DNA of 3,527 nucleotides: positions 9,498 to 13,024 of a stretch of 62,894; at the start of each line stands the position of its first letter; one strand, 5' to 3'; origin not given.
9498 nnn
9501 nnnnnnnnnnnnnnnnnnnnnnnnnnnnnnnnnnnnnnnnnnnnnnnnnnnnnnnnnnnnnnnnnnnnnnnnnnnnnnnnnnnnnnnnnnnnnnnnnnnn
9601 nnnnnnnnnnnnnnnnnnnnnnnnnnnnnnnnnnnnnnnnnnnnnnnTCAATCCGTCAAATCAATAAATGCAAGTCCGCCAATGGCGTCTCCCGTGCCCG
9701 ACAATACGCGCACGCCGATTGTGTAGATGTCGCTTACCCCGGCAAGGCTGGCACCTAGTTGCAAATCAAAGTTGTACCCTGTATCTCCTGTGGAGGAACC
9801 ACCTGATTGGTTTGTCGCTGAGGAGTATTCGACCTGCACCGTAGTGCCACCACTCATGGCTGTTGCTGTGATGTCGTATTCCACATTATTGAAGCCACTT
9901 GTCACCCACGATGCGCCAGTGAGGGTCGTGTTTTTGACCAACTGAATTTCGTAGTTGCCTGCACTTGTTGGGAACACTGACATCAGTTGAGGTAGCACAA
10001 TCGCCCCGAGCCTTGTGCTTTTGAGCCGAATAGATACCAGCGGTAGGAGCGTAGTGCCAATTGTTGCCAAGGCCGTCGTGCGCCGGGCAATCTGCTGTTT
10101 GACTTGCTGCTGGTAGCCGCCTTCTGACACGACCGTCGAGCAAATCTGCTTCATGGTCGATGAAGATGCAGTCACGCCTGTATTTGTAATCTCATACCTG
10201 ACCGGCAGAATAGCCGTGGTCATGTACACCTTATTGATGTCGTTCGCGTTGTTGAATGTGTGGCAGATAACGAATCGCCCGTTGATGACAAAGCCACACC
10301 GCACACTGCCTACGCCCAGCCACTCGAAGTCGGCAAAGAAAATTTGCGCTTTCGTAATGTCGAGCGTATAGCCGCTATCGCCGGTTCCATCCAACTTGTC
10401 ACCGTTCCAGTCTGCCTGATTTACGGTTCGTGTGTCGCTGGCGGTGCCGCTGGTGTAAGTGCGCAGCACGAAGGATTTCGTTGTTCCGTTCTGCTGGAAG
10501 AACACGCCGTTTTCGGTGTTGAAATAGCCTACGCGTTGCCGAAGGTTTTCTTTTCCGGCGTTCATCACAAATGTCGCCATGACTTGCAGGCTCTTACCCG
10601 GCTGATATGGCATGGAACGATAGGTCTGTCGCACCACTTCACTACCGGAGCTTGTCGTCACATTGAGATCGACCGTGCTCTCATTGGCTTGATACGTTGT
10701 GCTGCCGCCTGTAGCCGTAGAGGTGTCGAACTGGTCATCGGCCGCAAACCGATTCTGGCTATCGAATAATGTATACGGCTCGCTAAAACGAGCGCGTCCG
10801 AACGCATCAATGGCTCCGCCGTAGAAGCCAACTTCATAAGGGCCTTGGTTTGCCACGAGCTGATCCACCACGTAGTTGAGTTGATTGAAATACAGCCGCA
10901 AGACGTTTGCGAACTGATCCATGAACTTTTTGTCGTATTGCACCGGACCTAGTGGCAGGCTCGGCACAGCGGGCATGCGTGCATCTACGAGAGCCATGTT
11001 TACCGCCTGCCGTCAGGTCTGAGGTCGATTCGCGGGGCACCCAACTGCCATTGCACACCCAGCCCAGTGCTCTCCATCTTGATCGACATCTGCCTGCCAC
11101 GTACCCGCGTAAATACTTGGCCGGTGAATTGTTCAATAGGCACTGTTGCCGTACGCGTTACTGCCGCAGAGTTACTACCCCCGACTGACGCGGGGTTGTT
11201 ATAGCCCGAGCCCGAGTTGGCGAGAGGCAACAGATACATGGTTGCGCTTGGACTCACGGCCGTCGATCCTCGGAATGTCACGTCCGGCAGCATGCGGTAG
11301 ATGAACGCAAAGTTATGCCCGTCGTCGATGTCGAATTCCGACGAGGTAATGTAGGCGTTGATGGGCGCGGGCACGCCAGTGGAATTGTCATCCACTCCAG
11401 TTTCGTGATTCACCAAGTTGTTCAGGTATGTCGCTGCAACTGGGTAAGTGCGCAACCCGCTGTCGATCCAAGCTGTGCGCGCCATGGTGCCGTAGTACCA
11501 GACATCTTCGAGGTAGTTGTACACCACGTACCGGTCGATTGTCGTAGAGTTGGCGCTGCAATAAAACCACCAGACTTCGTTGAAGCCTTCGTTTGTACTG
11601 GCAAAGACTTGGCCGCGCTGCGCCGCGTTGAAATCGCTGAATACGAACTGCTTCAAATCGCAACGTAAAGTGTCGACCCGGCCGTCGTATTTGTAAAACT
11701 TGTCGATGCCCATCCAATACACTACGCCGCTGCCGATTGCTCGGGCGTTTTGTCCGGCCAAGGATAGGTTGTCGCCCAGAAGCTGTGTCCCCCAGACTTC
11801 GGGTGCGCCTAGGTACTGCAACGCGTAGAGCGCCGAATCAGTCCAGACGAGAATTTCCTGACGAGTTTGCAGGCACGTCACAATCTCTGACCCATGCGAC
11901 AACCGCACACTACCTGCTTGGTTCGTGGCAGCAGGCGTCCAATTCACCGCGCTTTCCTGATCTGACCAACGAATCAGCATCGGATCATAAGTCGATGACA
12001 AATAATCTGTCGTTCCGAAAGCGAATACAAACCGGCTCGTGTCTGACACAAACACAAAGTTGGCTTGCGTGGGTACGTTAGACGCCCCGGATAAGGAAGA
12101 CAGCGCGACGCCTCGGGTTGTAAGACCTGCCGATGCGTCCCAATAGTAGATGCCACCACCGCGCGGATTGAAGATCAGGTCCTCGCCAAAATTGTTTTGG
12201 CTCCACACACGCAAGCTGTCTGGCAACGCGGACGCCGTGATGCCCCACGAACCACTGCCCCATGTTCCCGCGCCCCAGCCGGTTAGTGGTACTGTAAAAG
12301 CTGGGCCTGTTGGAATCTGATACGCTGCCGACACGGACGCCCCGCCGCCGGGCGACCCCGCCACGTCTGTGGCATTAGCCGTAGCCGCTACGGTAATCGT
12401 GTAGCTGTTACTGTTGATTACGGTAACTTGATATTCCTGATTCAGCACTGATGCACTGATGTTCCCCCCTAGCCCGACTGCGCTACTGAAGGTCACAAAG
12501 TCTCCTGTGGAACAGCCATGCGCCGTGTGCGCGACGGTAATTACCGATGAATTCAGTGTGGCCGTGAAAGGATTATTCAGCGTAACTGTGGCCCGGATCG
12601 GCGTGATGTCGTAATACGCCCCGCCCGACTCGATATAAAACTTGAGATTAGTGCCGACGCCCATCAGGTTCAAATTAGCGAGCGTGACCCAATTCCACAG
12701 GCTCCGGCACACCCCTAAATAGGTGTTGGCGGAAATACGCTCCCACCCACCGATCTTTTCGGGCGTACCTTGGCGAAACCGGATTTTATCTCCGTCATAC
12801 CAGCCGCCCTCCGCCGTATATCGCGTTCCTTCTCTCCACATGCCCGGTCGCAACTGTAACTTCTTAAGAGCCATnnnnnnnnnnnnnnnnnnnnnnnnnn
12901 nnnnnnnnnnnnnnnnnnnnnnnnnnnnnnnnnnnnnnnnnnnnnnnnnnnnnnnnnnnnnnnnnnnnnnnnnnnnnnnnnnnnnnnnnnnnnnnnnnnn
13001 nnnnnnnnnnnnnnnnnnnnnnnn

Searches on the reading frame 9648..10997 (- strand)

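Call 125: search_protein_families(library=phrogs, proteins=[window:9648-10997:-], max_evalue=0.00001)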
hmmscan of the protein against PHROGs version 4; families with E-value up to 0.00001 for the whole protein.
window:9648-10997:- (449 aa): 2 families
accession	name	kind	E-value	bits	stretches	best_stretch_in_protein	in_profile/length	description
phrog_1645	-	head and packaging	1.1e-111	374.8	1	62-444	50-436/440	virion structural protein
phrog_5838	-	head and packaging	9.3e-23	81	1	191-288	570-666/1106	virion structural protein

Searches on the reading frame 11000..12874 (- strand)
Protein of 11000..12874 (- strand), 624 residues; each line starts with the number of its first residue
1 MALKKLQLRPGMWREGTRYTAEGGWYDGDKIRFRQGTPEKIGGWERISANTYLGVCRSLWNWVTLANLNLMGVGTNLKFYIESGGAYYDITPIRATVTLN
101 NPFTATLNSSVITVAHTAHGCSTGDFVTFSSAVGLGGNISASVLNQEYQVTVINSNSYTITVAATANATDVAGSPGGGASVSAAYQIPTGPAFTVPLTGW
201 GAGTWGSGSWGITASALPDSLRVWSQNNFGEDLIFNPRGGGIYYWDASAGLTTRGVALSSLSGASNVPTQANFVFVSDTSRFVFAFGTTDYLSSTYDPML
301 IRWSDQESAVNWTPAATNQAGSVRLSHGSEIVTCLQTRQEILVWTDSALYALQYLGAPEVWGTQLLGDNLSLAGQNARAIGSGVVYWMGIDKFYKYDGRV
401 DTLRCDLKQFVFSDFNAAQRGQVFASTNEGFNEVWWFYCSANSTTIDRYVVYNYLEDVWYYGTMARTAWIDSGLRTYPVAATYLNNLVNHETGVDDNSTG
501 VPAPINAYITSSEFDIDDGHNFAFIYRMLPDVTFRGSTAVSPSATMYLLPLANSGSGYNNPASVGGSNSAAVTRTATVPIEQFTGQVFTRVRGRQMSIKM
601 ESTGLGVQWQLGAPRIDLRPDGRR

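Call 125: search_protein_families(library=phrogs, proteins=[window:11000-12874:-], max_evalue=0.00001)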
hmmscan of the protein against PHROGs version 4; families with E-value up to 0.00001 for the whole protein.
window:11000-12874:- (624 aa): 2 families
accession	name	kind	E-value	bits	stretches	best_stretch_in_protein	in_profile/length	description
phrog_3287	-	head and packaging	7.7e-64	217.4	1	10-624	12-524/524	virion structural protein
phrog_28581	-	unknown function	3.2e-07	31.6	1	97-173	74-152/165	-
